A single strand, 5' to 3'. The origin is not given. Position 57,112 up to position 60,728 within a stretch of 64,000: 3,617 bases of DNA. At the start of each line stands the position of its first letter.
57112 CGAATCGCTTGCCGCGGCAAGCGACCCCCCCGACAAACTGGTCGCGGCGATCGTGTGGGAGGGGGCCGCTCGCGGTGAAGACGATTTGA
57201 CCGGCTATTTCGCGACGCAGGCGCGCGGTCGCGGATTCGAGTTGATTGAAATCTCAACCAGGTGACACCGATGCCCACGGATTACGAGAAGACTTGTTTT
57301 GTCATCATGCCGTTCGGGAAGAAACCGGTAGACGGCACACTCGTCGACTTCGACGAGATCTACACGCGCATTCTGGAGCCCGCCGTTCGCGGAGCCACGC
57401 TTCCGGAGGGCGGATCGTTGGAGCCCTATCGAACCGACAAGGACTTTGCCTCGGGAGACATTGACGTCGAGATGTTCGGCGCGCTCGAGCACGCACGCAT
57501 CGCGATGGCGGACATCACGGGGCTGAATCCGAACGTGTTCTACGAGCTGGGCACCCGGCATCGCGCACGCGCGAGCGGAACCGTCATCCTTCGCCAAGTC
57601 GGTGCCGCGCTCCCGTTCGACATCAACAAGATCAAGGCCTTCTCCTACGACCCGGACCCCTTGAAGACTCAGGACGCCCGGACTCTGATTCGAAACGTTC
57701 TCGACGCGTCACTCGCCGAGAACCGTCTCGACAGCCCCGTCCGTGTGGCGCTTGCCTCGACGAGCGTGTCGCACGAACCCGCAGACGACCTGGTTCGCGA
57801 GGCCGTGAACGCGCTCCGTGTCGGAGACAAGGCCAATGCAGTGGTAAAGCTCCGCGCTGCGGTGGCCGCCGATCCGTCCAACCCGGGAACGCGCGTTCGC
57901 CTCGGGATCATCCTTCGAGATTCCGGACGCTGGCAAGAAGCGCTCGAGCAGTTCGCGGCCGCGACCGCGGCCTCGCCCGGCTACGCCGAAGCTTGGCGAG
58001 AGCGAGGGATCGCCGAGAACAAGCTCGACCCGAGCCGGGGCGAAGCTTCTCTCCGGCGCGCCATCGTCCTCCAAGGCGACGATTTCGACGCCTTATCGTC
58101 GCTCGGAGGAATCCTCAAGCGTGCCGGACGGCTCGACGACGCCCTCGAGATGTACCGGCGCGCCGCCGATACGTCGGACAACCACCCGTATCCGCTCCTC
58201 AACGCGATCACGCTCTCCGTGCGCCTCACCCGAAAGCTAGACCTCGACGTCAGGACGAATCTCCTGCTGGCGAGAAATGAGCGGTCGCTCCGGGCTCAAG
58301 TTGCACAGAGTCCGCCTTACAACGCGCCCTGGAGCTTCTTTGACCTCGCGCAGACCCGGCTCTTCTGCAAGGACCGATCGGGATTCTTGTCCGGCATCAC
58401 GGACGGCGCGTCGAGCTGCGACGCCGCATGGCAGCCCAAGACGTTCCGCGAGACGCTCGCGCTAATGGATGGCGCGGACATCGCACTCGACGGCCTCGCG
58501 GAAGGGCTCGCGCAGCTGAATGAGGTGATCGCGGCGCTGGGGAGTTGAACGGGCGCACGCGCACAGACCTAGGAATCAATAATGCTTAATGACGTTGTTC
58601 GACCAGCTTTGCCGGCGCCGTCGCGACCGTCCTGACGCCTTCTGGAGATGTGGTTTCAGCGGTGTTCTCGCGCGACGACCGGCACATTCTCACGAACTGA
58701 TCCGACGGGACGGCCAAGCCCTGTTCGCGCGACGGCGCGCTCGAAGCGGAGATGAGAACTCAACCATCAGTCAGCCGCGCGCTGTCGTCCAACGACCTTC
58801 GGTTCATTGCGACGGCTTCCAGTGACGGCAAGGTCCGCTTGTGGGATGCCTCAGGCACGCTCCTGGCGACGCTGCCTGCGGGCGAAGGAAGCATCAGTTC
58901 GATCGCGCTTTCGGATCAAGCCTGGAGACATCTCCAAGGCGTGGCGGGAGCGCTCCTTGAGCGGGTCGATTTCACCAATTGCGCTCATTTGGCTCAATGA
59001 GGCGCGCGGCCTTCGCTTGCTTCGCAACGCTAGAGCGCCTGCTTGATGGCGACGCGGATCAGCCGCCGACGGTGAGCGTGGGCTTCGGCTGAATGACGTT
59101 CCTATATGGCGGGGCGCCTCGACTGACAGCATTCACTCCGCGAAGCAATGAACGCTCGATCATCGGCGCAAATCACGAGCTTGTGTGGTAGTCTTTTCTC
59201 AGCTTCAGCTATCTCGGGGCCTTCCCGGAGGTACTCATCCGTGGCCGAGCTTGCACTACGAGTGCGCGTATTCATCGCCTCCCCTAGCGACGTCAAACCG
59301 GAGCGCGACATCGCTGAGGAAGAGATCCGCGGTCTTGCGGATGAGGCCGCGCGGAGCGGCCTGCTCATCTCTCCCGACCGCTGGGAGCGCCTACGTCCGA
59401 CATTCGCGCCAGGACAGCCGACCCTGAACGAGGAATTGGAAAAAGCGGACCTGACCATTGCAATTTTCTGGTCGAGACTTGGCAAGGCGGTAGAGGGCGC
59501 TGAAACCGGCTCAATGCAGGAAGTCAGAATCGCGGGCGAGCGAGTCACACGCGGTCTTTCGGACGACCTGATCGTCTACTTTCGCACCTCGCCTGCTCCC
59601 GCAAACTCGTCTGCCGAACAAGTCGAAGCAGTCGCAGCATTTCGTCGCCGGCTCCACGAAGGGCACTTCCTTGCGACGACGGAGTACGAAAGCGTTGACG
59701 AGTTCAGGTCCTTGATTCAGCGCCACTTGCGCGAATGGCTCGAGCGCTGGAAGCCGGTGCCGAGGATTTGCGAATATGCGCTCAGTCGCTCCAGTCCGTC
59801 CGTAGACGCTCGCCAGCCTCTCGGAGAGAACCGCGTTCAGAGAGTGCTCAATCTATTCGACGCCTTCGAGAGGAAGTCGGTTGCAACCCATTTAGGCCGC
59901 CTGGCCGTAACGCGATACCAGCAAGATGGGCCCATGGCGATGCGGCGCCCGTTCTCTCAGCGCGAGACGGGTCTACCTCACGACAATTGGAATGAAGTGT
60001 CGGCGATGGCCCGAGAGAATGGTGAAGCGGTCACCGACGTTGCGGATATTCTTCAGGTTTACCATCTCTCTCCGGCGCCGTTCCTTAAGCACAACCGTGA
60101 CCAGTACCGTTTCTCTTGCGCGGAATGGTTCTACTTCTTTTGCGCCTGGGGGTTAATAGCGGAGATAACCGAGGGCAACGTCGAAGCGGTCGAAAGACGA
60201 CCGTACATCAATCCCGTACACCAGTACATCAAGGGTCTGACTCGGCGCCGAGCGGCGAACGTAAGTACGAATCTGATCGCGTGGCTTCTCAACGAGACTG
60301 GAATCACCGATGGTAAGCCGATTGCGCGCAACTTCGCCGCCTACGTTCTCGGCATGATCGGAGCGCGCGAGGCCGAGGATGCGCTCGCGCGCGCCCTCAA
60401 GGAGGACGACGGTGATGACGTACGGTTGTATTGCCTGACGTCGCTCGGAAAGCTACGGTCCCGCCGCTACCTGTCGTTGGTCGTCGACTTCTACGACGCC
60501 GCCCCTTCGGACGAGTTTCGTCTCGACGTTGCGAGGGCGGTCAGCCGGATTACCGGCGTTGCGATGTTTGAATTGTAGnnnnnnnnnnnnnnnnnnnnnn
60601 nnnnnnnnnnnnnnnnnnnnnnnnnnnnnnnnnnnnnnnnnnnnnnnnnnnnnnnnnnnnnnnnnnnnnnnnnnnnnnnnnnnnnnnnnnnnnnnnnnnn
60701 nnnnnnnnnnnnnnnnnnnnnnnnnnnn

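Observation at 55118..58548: Second nucleotide-processing module: TIR-TM protein divergent from a coupled SLOG-like + NDT-like/TPR gene pair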

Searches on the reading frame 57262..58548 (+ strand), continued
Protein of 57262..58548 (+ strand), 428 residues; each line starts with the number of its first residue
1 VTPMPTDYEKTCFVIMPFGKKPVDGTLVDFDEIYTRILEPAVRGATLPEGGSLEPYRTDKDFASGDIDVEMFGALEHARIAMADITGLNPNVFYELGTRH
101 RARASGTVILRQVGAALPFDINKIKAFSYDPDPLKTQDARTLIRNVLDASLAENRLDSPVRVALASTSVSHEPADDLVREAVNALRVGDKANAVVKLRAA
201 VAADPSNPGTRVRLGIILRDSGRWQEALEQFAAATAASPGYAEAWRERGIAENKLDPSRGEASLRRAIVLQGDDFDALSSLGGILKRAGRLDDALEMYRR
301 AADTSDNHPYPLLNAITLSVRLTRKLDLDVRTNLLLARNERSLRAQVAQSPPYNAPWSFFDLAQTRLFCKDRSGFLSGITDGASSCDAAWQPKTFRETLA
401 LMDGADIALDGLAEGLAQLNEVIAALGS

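Call 97: find_encoding_contigs(protein=P0177, flank=10000, max_places=2)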
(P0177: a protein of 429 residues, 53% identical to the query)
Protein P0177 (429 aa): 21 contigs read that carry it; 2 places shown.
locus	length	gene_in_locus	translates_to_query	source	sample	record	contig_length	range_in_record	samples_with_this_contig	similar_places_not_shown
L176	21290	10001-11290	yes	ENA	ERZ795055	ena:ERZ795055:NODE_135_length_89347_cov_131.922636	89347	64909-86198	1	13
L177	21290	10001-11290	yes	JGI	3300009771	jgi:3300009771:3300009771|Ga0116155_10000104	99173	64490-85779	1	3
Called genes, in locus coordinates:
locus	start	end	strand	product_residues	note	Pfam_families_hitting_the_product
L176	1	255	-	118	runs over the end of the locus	PF04342:DMT_6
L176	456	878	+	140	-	PF02566:OsmC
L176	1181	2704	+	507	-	-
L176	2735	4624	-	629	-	PF00270:DEAD, PF00271:Helicase_C, PF16124:RecQ_Zn_bind, PF09382:RQC, PF00570:HRDC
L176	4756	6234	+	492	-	PF07995:GSDH, PF13860:FlgD_ig (weak)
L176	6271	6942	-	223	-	PF04199:Cyclase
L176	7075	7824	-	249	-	PF24247:DUF7450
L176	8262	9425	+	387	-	PF01734:Patatin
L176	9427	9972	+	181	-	-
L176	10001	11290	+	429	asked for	PF13414:TPR_11 (faint), PF14559:TPR_19 (faint), PF13432:TPR_16 (faint)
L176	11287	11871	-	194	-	PF12867:DinB_2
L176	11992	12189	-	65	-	-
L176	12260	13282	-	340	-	PF12852:Cupin_6, PF12833:HTH_18, PF00165:HTH_AraC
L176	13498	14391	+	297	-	PF01209:Ubie_methyltran, PF13847:Methyltransf_31, PF08241:Methyltransf_11, PF08242:Methyltransf_12, PF13649:Methyltransf_25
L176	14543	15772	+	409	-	PF04542:Sigma70_r2, PF08281:Sigma70_r4_2, PF20239:DUF6596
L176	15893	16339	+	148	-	PF08332:CaMKII_AD (weak), PF13474:SnoaL_3, PF14534:DUF4440, PF12680:SnoaL_2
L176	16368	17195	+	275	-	PF03795:YCII, PF00903:Glyoxalase, PF06983:3-dmu-9_3-mt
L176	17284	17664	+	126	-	PF03795:YCII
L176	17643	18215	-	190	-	PF08002:DUF1697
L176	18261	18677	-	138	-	PF14760:Rnk_N (weak), PF01272:GreA_GreB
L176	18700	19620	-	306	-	PF00291:PALP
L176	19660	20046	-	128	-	PF22751:DUF488-N3a, PF22752:DUF488-N3i, PF04343:DUF488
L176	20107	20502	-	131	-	PF00903:Glyoxalase (faint)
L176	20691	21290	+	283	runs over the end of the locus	-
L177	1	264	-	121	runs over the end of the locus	PF04342:DMT_6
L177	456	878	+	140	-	PF02566:OsmC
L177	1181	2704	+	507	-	-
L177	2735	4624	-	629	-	PF00270:DEAD, PF00271:Helicase_C, PF16124:RecQ_Zn_bind, PF09382:RQC, PF00570:HRDC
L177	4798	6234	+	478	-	PF07995:GSDH, PF13860:FlgD_ig (weak)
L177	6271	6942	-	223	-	PF04199:Cyclase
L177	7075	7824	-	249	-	PF24247:DUF7450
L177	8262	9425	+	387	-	PF01734:Patatin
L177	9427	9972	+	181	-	-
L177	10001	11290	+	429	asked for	PF13414:TPR_11 (faint), PF14559:TPR_19 (faint), PF13432:TPR_16 (faint)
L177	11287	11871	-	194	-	PF12867:DinB_2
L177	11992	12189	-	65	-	-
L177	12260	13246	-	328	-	PF12852:Cupin_6, PF12833:HTH_18, PF00165:HTH_AraC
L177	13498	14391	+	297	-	PF01209:Ubie_methyltran, PF13847:Methyltransf_31, PF08241:Methyltransf_11, PF08242:Methyltransf_12, PF13649:Methyltransf_25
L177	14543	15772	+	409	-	PF04542:Sigma70_r2, PF08281:Sigma70_r4_2, PF20239:DUF6596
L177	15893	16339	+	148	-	PF08332:CaMKII_AD (weak), PF13474:SnoaL_3, PF14534:DUF4440, PF12680:SnoaL_2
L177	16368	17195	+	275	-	PF03795:YCII, PF00903:Glyoxalase, PF06983:3-dmu-9_3-mt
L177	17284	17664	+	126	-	PF03795:YCII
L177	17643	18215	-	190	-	PF08002:DUF1697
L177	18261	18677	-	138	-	PF14760:Rnk_N (weak), PF01272:GreA_GreB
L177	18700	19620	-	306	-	PF00291:PALP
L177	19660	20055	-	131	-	PF22752:DUF488-N3i, PF22751:DUF488-N3a, PF04343:DUF488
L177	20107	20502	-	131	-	PF00903:Glyoxalase (faint)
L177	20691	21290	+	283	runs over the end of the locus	-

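Call 98: find_encoding_contigs(protein=P0163, flank=10000, max_places=1)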
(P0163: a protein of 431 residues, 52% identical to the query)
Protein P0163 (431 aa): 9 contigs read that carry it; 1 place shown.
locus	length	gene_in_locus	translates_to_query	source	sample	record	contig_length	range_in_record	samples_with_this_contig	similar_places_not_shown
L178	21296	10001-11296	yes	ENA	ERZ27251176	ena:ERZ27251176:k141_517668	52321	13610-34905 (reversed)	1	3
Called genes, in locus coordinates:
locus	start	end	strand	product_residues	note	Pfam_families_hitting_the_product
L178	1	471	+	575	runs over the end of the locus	PF01734:Patatin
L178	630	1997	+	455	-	PF13676:TIR_2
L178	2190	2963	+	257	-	-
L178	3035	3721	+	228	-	-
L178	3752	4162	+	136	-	PF08937:ThsB_TIR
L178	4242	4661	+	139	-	PF01582:TIR (weak), PF08937:ThsB_TIR (weak), PF13676:TIR_2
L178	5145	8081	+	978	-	PF13676:TIR_2, PF23414:Beta-prop_EML_2, PF24796:WDR55, PF24807:WD40_CDC20-Fz, PF24817:WD40_WDHD1_1st, PF25168:Beta-prop_WDR36-Utp21_2nd, PF25175:Beta-prop_WDR5, PF23381:Beta-prop_IFT122_1st, +140 more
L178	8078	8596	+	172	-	PF07691:PA14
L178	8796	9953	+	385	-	PF01734:Patatin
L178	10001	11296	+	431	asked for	PF07719:TPR_2 (faint), PF13414:TPR_11 (faint), PF14559:TPR_19 (faint), PF13432:TPR_16 (faint), PF13428:TPR_14 (faint), PF13431:TPR_17 (faint)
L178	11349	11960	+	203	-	-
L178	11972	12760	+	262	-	-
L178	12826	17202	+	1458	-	PF01590:GAF, PF13185:GAF_2, PF13492:GAF_3, PF00512:HisKA, PF02518:HATPase_c, PF00072:Response_reg, PF00211:Guanylate_cyc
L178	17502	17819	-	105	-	PF05016:ParE_toxin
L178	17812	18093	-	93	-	PF02604:PhdYeFM_antitox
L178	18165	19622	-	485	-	-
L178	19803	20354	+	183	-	PF01281:Ribosomal_L9_N, PF03948:Ribosomal_L9_C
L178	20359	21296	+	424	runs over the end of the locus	PF00464:SHMT, PF00155:Aminotran_1_2 (weak)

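Call 99: search_protein_families(library=padloc, proteins=[L169:4995-6335:+, L176:8262-9422:+, L178:11349-11957:+], max_evalue=0.001)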
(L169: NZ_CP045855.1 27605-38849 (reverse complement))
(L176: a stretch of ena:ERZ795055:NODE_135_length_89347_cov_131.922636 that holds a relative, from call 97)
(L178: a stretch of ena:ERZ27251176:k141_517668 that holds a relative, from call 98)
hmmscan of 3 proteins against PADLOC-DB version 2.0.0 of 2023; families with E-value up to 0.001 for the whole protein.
L169:4995-6335:+ (447 aa): 1 family
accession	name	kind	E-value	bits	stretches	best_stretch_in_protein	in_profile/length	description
PDLC00733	Effector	-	7.1e-07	26.4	1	28-124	261-358/388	TIR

L176:8262-9422:+ (387 aa): 4 families
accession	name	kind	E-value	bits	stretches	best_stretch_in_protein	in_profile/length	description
PDLC00758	Effector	-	1.2e-41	141.2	1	14-218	7-198/331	Phospholipase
PDLC00757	Effector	-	2.4e-34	117.2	1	12-214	9-199/331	Phospholipase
PDLC00755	Effector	-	3.1e-19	67.3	1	11-268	9-235/311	Phospholipase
PDLC00756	Effector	-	5.2e-08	30.5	1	69-212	2-136/280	Phospholipase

L178:11349-11957:+ (203 aa): 0 families

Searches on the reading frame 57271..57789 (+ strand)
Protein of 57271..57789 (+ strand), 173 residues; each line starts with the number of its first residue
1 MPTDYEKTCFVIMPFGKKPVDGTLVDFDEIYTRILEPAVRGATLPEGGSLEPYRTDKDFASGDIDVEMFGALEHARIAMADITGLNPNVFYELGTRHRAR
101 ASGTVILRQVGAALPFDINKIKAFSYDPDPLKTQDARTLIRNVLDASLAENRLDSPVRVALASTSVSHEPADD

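Call 33: predict_structure(alignment_id=A2)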
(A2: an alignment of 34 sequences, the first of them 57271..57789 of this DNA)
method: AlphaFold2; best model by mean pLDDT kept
length: 173 residues; sequences in the alignment: 34
mean_pLDDT: 80.6   pTM: 0.78
mean pLDDT of the five models: 80.6, 79.4, 79.3, 78.3, 76.6
residues with pLDDT >= 90: 64; 70-90: 64; 50-70: 38; < 50: 7
segments of 3 or more residues with pLDDT < 50: none
pLDDT, mean of each block of 10 residues (from residue 1): 78 90 92 97 93 75 69 85 81 64 81 73 87 96 91 69 59 45
secondary structure, 60 per line:
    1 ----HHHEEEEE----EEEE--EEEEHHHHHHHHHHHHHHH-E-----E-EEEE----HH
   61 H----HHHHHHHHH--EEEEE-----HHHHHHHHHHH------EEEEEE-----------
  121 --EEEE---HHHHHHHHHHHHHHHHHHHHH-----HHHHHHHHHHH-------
elements in order: E8-12 E17-20 E23-26 H27-41 E51-54 H66-74 E77-81 H87-97 E104-109 E123-126 H130-150 H156-166

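Call 39: find_related_loci(query=A2, collection=metagenome_contigs, flank=6000)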
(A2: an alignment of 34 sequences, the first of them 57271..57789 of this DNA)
Query A2 (173 aa) in metagenome_contigs; peptide patterns used: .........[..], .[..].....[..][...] (x = any residue, [..] = any of these).
201 stretches matched a pattern; 142 encode a relative of the query (tblastn E <= 1e-3); the best 80 are kept; 80 distinct loci.
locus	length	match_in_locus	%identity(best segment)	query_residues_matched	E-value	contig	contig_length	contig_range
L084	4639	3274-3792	99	1-173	2e-115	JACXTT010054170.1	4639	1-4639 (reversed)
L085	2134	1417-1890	69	4-163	7e-72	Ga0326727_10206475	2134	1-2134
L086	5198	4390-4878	61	4-165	8e-65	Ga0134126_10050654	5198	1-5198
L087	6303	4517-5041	60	1-172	4e-64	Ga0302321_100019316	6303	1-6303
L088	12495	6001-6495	62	1-163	4e-63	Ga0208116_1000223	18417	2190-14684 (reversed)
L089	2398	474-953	59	4-162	1e-63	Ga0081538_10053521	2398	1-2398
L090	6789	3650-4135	61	5-165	9e-63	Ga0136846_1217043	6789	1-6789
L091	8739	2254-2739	61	5-165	9e-63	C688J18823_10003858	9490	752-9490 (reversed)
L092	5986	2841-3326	61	1-161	7e-62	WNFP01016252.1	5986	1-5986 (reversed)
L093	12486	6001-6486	61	1-161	7e-62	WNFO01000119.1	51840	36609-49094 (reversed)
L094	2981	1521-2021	59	1-161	1e-61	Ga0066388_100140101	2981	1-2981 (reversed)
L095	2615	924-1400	62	4-161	7e-62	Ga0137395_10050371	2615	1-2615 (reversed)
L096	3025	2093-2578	60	3-161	2e-61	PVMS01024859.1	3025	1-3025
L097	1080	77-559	58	3-162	2e-65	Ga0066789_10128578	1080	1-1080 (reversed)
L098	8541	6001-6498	59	4-168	1e-61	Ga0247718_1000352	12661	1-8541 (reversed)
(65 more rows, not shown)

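Call 87: search_solved_structures(query=A3, max_evalue=10, show_alignments=3)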
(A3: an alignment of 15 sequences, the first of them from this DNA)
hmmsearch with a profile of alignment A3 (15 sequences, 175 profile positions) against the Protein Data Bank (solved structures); distinct sequences matched with E-value up to 10: 10.
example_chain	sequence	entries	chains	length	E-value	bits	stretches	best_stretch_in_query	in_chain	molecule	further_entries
8rc5_1A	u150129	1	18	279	0.0014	21.5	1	76-169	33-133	ORF016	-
8rpt_B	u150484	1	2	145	0.31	13.9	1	65-112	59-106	2'-deoxynucleoside 5'-phosphate N-hydrolase 1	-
4aey_A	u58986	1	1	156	0.42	13.4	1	31-104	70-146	D-ERYTHRO-7,8-DIHYDRONEOPTERIN TRIPHOSPHATE EPIMERASE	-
8rps_C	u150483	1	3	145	0.45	13.4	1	65-112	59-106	2'-deoxynucleoside 5'-phosphate N-hydrolase 1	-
8rqd_C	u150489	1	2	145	0.62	12.9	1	65-112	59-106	2'-deoxynucleoside 5'-phosphate N-hydrolase 1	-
9da1_A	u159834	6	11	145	0.62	12.9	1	65-112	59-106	5-hydroxymethyl-dUMP N-hydrolase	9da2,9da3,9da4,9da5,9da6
8os9_A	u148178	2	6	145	0.62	12.9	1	65-112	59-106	2'-deoxynucleoside 5'-phosphate N-hydrolase 1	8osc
8qhr_A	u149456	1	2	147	0.63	12.9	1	65-112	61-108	2'-deoxynucleoside 5'-phosphate N-hydrolase 1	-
9i3q_A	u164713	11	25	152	0.68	12.8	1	65-112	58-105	5-hydroxymethyl-dUMP N-hydrolase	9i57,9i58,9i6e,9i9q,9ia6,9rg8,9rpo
4p5e_A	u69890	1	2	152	0.69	12.7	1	65-112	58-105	2'-deoxynucleoside 5'-phosphate N-hydrolase 1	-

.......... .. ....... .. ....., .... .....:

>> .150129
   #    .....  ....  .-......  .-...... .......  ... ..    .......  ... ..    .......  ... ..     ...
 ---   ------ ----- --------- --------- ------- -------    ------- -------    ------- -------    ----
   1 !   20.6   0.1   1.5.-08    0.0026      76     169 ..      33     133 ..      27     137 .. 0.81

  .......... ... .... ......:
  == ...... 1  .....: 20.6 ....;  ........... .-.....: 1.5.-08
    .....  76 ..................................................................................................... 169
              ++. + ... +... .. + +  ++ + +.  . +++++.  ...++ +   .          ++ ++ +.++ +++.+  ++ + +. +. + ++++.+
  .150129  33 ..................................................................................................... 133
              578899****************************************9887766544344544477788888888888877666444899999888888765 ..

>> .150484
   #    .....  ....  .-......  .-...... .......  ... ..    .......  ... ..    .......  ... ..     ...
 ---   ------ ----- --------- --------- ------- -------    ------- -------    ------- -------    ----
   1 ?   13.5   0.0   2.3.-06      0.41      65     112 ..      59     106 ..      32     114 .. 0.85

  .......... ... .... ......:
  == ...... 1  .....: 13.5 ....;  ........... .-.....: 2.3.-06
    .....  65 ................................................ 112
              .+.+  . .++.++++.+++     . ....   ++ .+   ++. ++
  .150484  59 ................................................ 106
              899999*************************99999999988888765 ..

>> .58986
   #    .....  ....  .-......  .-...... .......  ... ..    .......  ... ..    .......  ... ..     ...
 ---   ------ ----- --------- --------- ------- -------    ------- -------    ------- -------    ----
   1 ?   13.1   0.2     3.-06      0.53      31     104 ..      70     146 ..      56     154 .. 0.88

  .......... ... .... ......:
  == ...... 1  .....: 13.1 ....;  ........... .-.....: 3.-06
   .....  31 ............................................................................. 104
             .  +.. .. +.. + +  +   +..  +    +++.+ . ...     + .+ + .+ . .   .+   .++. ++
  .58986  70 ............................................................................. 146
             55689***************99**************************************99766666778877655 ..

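Call 88: search_protein_families(library=pfam, alignment_id=A3, max_evalue=1)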
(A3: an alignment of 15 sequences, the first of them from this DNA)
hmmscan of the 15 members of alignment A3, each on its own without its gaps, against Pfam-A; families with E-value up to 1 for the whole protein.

A. member 1, seq(173 aa): 0 families

B. families by the number of members that match (of 15 scanned): 5 families
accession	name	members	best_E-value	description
PF10137.14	CAP12-PCTIR_TIR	1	0.028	CAP12/Pycsar effector protein, TIR domain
PF11834.13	KHA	1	0.039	KHA, dimerisation domain of potassium ion channel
PF13281.12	MAP3K_TRAF_bd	1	0.059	MAP3K TRAFs-binding domain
PF21215.2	CSN3-like_C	1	0.13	COP9 signalosome complex subunit 3-like, C-terminal helix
PF05014.21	Nuc_deoxyrib_tr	1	0.13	Nucleoside 2-deoxyribosyltransferase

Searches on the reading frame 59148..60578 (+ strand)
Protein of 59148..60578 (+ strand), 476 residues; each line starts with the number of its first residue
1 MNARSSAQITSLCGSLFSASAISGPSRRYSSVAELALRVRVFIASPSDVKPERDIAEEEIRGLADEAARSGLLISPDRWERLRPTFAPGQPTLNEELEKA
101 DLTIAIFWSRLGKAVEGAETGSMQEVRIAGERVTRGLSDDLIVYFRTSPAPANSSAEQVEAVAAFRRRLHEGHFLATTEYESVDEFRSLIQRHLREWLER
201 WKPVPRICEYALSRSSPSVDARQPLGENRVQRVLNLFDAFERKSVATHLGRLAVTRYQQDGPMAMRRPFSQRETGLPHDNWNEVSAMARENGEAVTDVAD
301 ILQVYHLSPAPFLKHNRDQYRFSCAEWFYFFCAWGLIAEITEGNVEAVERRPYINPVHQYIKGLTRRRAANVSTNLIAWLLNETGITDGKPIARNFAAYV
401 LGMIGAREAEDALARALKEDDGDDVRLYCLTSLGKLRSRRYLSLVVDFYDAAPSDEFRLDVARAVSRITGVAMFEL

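Call 7: search_protein_families(library=pfam, proteins=[window:59148-60578:+], max_evalue=0.1)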
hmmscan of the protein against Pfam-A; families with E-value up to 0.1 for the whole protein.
window:59148-60578:+ (476 aa): 3 families
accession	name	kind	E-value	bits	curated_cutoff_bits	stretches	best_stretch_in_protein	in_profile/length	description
PF13646.12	HEAT_2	-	5.1e-08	33.5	27.7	1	387-465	10-87/88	HEAT repeats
PF03130.22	HEAT_PBS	-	0.00023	21.9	20.9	0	394-418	2-26/27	PBS lyase HEAT-like repeat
PF13271.11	DUF4062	-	0.084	13.5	24.7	0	40-118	1-71/82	Domain of unknown function (DUF4062)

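Call 8: search_protein_families(library=padloc, proteins=[window:59148-60578:+], max_evalue=0.1)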
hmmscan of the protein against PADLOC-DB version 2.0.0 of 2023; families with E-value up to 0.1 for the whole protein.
window:59148-60578:+ (476 aa): 1 family
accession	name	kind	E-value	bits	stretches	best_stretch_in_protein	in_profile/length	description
PDLC05050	PDC-S60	-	2.9e-15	53.6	1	39-198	5-167/906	-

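Call 10: search_protein_families(library=ncbifam, proteins=[window:59148-60578:+], max_evalue=0.1)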
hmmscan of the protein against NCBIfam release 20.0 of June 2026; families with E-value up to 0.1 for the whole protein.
window:59148-60578:+ (476 aa): 1 family
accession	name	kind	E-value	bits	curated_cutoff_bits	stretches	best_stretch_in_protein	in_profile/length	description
NF045915.1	PhycobilmeDegNblB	equivalog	0.012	15.2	300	1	400-470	122-190/214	phycobilisome degradation protein NblB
